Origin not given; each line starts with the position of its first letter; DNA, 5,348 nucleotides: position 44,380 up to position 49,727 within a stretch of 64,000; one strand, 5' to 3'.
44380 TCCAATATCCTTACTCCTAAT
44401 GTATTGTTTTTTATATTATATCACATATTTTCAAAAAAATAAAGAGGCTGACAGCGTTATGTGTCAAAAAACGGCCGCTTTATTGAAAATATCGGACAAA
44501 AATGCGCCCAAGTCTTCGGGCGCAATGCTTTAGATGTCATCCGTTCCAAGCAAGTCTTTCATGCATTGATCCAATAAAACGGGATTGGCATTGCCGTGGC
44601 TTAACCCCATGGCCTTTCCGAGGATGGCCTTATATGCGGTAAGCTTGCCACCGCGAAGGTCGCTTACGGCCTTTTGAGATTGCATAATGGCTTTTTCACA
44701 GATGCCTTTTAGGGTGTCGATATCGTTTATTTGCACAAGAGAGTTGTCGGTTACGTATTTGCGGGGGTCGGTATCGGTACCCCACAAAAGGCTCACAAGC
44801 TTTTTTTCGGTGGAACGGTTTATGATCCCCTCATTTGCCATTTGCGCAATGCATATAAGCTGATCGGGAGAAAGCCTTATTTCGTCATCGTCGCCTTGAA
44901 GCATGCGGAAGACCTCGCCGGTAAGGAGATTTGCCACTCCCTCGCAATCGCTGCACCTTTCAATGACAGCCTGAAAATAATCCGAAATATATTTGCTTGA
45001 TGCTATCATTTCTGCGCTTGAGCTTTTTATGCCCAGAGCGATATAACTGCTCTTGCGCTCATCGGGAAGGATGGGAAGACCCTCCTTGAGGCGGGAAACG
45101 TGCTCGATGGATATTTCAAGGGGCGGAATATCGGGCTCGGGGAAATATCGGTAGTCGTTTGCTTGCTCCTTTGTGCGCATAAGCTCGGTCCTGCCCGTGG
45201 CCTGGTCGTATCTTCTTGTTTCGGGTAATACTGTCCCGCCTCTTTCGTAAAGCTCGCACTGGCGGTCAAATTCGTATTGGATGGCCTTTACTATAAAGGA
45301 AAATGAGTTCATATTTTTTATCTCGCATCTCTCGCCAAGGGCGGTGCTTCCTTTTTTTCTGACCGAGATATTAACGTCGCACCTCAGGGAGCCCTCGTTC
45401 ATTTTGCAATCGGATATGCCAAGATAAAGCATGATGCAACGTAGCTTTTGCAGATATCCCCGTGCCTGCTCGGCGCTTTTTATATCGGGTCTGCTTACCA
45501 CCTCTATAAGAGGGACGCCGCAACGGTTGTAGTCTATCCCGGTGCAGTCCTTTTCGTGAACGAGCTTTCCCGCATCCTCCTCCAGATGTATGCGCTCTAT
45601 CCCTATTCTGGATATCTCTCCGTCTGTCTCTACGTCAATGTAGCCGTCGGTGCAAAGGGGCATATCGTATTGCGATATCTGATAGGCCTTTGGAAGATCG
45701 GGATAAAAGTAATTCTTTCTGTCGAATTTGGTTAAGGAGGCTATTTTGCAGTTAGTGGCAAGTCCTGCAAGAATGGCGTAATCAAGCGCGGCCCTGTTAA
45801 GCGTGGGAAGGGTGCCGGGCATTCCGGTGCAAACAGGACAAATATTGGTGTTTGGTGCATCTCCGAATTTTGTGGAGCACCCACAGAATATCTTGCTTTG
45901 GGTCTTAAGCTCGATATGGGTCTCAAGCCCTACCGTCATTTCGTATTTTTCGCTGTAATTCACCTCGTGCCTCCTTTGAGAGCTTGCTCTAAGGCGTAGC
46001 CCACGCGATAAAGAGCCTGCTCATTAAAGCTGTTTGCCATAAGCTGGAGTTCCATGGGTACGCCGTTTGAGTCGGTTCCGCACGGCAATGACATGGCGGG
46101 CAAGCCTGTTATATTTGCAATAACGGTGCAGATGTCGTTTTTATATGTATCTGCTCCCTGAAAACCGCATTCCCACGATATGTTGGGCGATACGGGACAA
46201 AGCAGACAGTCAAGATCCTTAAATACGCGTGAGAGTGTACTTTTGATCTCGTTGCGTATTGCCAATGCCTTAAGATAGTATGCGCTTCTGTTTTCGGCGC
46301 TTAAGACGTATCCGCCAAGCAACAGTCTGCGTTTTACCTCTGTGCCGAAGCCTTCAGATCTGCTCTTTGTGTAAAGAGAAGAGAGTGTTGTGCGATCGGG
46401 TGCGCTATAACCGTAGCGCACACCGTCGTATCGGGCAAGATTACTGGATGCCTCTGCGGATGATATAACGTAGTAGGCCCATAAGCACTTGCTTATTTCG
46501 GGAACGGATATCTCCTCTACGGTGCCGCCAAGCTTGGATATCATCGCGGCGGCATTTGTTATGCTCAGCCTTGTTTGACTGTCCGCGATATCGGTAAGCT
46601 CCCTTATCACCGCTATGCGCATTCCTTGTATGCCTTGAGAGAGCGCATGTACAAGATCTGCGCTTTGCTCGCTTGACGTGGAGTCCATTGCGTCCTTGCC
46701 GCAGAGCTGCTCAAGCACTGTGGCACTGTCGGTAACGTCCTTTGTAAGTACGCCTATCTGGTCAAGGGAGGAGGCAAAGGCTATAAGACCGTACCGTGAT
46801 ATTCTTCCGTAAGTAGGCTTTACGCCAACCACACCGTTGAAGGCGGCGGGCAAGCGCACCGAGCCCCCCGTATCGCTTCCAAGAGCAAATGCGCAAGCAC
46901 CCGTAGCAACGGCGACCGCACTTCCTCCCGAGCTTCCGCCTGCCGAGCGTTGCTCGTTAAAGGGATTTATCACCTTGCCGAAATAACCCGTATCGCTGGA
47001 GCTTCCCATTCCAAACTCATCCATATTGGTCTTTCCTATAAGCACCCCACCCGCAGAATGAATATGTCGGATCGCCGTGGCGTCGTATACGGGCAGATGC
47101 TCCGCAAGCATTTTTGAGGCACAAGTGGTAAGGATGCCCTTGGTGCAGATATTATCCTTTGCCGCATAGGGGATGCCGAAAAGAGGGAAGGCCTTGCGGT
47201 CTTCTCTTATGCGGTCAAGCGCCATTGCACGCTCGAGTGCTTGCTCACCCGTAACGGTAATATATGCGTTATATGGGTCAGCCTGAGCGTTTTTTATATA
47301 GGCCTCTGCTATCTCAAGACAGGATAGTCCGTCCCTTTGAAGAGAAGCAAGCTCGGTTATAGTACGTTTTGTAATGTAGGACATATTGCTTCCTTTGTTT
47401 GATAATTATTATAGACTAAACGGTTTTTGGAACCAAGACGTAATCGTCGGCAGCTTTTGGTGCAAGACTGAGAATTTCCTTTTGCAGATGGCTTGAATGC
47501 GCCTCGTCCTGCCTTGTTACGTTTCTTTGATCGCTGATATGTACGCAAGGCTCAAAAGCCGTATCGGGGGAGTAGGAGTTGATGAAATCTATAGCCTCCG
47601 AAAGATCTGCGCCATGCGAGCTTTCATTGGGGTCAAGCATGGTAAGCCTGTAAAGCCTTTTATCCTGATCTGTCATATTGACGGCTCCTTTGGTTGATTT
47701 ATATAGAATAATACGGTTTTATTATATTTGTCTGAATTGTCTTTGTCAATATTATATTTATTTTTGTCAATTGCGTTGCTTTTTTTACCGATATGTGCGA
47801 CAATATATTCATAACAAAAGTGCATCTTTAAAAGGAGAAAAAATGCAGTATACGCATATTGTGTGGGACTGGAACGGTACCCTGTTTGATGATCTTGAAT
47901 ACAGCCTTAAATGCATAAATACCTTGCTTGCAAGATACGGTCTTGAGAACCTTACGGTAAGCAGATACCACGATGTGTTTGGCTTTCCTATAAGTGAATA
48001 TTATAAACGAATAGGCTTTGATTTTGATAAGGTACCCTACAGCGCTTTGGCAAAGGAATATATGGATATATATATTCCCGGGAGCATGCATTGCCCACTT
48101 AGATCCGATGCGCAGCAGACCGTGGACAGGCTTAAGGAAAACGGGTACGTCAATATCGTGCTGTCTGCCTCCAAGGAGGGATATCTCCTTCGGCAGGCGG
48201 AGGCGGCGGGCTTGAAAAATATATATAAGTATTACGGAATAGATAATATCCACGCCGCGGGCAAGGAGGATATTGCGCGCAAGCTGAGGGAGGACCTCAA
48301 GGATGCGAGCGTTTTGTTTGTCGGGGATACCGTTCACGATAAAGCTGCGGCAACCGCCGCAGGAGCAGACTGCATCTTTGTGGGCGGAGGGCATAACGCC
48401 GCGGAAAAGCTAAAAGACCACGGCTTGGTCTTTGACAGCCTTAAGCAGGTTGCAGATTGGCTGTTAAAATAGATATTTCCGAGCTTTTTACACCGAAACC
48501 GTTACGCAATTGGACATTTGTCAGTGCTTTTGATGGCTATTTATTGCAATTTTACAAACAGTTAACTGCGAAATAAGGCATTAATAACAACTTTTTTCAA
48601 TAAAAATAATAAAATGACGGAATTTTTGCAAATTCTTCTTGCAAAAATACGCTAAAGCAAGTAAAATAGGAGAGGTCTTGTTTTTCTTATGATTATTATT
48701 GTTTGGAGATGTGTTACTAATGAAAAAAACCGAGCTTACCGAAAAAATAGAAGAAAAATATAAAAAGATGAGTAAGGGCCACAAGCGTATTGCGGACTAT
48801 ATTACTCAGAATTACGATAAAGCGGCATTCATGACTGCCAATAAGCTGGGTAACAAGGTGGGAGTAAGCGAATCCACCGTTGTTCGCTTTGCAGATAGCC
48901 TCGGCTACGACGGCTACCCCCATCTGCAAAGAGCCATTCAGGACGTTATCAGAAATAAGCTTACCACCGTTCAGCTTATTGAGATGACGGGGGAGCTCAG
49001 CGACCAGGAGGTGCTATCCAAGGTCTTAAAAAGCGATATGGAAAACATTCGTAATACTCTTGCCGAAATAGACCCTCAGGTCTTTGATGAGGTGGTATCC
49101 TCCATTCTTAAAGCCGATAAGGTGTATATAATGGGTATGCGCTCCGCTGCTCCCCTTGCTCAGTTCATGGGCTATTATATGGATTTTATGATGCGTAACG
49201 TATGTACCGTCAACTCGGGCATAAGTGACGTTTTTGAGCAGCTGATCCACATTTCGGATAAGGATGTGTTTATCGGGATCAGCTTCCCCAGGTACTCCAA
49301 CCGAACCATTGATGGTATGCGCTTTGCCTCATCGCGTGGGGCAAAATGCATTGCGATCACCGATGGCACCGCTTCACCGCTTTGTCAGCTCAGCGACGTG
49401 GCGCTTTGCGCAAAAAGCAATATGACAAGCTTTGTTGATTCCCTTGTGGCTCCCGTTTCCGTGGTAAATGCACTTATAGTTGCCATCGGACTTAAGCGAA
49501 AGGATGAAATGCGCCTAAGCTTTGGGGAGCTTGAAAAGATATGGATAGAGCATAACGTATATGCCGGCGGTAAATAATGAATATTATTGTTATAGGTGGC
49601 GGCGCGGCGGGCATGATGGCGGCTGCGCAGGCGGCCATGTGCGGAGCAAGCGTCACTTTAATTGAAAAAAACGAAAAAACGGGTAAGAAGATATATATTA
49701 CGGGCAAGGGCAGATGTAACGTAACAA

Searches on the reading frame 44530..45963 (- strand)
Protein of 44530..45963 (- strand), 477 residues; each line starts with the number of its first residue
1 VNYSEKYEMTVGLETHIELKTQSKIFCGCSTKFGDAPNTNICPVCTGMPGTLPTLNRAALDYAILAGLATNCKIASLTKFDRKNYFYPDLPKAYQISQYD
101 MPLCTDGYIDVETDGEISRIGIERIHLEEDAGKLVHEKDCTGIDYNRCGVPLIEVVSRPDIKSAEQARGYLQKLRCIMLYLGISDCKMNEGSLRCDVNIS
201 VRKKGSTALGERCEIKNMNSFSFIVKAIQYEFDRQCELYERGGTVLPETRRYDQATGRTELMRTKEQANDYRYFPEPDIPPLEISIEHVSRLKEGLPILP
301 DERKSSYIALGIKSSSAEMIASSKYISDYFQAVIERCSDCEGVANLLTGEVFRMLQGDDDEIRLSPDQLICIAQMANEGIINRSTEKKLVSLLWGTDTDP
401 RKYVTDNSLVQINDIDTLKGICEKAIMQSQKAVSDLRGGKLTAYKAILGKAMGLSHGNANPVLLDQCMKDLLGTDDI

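Call 81: search_protein_families(library=ncbifam, proteins=[window:44530-45963:-], max_evalue=0.00001)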
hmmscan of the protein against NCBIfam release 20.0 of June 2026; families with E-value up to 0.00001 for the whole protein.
window:44530-45963:- (477 aa): 9 families
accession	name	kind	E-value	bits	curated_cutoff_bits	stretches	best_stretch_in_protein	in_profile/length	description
NF004012.0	PRK05477.1-2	equivalog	6.6e-177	589.1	338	1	5-473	2-479/481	Asp-tRNA(Asn)/Glu-tRNA(Gln) amidotransferase subunit GatB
NF004014.0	PRK05477.1-4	equivalog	6.6e-168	559.3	414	1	6-472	2-474/475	Asp-tRNA(Asn)/Glu-tRNA(Gln) amidotransferase subunit GatB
NF004011.1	PRK05477.1-1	equivalog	6e-157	523.2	680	1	6-469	2-470/475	Asp-tRNA(Asn)/Glu-tRNA(Gln) amidotransferase subunit GatB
TIGR00133.1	gatB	equivalog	9.8e-150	499.2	314.8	1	6-472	3-480/481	Asp-tRNA(Asn)/Glu-tRNA(Gln) amidotransferase subunit GatB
NF004015.0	PRK05477.1-5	equivalog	7.5e-148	493.1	628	1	5-473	13-487/488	Asp-tRNA(Asn)/Glu-tRNA(Gln) amidotransferase subunit GatB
NF004013.0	PRK05477.1-3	equivalog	5.8e-132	440.7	653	1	5-465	15-492/501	Asp-tRNA(Asn)/Glu-tRNA(Gln) amidotransferase subunit GatB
NF003107.0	PRK04028.1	equivalog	1.7e-44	152.3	456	2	103-240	139-265/630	Glu-tRNA(Gln) amidotransferase subunit GatE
TIGR00134.1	gatE_arch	equivalog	4.1e-33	114.5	319.55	2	101-240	135-263/622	Glu-tRNA(Gln) amidotransferase subunit GatE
NF011291.0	PRK14703.1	equivalog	9.1e-18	63.9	681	1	301-472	597-767/769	glutamine--tRNA ligase/YqeY domain fusion protein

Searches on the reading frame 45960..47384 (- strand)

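Call 81: search_protein_families(library=ncbifam, proteins=[window:45960-47384:-], max_evalue=0.00001)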
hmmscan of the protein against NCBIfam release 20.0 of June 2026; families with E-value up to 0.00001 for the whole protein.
window:45960-47384:- (474 aa): 26 families (the best 25 are shown)
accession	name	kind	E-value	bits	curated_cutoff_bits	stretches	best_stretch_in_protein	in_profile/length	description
TIGR00132.1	gatA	equivalog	4.5e-159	530.1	481.1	1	25-470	15-465/466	Asp-tRNA(Asn)/Glu-tRNA(Gln) amidotransferase subunit GatA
NF005517.0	PRK07139.1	equivalog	2.7e-82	276.9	546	1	68-472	37-436/439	amidase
NF005565.0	PRK07235.1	subfamily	3.5e-82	276.7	545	1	62-469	82-501/506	amidase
NF006631.0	PRK09201.1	equivalog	6.4e-76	255.9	461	1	12-468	12-454/466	AtzE family amidohydrolase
NF005688.0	PRK07488.1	equivalog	3.2e-74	250.5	532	1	4-470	8-467/474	indoleacetamide hydrolase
NF004815.0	PRK06169.1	equivalog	2e-70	237.7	506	2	8-318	11-326/471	amidase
TIGR02715.1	amido_AtzE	subfamily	3.2e-69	234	425.75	1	21-467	15-446/452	AtzE family amidohydrolase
NF006043.0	PRK08186.1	subfamily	6.3e-68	229.6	487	2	5-297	5-296/600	allophanate hydrolase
TIGR02713.1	allophanate_hyd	equivalog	4.5e-65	220.2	511.05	1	40-296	3-260/563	allophanate hydrolase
NF006006.0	PRK08137.1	equivalog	5.1e-64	216.9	534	1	36-469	68-511/529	amidase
NF005686.0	PRK07486.1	subfamily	1.8e-63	214.9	465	1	7-469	14-473/486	amidase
NF005687.0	PRK07487.1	subfamily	2.1e-57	195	428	2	13-314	14-319/468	amidase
NF004816.0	PRK06170.1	equivalog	3e-56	191.1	503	1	11-470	17-483/493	amidase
NF005450.0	PRK07042.1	equivalog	4e-56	190.4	458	2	14-293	15-295/464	amidase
NF005460.0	PRK07056.1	subfamily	9.2e-56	189.7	447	1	12-470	17-454/457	amidase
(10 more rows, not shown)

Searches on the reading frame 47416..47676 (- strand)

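Call 81: search_protein_families(library=ncbifam, proteins=[window:47416-47676:-], max_evalue=0.00001)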
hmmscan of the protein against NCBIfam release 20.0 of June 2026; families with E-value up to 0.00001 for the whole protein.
window:47416-47676:- (86 aa): 2 families
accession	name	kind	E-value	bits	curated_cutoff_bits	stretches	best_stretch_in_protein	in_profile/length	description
TIGR00135.1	gatC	equivalog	3.1e-10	40.2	47.1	1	6-86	10-92/93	Asp-tRNA(Asn)/Glu-tRNA(Gln) amidotransferase subunit GatC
NF000681.0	PRK00034.3-1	equivalog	7.2e-07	29.2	64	1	42-84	29-73/78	Asp-tRNA(Asn) amidotransferase subunit GatC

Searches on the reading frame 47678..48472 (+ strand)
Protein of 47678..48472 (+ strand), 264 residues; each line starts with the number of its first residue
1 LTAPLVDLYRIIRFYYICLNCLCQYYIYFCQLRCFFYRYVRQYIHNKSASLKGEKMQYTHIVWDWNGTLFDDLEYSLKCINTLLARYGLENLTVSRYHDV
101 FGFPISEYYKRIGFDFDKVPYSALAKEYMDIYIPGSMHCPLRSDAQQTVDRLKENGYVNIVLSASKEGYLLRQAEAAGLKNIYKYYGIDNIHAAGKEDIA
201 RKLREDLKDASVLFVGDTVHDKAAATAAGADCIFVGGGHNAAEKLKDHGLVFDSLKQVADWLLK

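Call 81: search_protein_families(library=ncbifam, proteins=[window:47678-48472:+], max_evalue=0.00001)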
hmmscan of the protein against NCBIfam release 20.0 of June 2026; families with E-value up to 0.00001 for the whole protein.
window:47678-48472:+ (264 aa): 2 families
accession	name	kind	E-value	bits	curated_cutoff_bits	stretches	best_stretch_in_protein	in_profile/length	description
NF009695.0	PRK13222.1-2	equivalog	8.9e-10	38.4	225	1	57-262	5-222/226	phosphoglycolate phosphatase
TIGR01449.2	PGP_bact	equivalog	2.8e-06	27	180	0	206-260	155-211/213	phosphoglycolate phosphatase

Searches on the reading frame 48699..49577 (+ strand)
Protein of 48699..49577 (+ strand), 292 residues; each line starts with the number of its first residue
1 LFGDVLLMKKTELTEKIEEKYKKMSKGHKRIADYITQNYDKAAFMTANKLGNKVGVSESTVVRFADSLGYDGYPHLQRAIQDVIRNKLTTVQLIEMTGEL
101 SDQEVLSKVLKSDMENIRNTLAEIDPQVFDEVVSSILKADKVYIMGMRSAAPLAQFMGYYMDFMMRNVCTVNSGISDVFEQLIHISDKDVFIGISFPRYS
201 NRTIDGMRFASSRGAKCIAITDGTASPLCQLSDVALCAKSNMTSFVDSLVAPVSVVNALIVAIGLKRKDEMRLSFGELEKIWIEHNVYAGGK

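Call 81: search_protein_families(library=ncbifam, proteins=[window:48699-49577:+], max_evalue=0.00001)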
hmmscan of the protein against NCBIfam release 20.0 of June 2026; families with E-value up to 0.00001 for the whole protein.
window:48699-49577:+ (292 aa): 8 families
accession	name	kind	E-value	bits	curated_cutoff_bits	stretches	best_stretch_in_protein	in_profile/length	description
NF008458.0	PRK11337.1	equivalog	1.2e-22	80.2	378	1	9-263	12-268/293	MurR/RpiR family transcriptional regulator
NF008590.0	PRK11557.1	equivalog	1.6e-21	77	355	1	16-238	6-230/282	MurR/RpiR family transcriptional regulator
NF040776.2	AlsR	equivalog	3.5e-21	75.4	400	1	15-266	6-259/279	transcriptional repressor AlsR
NF008451.0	PRK11302.1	subfamily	4.8e-21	75.5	296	1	12-272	2-263/286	transcriptional regulator HexR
NF046014.1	sap1_reg_SapR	equivalog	2.3e-16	60.1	500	1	14-264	2-269/295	sap1 transcriptional regulator SapR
NF012026.0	PRK15482.1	equivalog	1.5e-15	57.5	408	1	16-252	6-247/285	HTH-type transcriptional regulator MurR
NF010701.0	PRK14101.1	equivalog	2.5e-10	39.2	920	1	13-263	343-594/638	bifunctional transcriptional regulator/glucokinase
NF046059.1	NagB_SO3506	equivalog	6e-06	25.8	430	0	128-247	25-146/330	glucosamine-6-phosphate deaminase NagB-II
